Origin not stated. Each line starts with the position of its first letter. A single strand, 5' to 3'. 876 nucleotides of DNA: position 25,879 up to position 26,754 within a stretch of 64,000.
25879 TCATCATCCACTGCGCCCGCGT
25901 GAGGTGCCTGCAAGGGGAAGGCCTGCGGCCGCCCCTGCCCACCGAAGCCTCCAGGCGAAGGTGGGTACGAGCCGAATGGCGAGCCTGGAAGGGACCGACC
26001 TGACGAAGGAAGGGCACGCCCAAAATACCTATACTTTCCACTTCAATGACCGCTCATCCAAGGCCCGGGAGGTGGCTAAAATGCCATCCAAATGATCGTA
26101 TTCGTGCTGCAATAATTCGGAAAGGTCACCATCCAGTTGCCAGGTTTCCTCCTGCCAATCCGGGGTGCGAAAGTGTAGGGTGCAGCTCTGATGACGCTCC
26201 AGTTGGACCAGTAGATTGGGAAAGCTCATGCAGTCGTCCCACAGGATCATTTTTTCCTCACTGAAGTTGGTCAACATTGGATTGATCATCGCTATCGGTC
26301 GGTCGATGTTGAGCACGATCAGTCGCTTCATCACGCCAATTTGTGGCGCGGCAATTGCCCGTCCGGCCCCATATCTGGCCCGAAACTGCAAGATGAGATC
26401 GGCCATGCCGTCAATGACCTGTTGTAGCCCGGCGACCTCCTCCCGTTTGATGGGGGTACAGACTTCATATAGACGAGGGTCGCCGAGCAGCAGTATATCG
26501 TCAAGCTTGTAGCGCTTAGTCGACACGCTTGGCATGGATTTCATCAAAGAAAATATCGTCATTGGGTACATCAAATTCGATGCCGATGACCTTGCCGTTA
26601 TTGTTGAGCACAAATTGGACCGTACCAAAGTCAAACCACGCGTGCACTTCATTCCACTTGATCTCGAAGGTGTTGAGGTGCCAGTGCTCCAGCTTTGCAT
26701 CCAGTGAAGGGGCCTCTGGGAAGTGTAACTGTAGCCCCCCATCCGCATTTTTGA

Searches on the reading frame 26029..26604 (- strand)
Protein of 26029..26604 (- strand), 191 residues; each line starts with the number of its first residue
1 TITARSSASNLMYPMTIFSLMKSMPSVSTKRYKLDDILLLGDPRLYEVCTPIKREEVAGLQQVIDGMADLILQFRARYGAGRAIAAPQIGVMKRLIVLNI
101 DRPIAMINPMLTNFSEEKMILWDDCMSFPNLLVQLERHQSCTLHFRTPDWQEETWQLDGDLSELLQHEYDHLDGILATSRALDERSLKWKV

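Call 37: search_protein_families(library=pfam, proteins=[window:26029-26604:-], max_evalue=0.001)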
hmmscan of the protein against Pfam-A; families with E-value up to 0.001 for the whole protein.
window:26029-26604:- (191 aa): 1 family
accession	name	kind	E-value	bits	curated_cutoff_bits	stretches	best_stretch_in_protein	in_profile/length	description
PF01327.26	Pep_deformylase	-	1e-32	113.4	22.8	1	36-181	3-150/156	Polypeptide deformylase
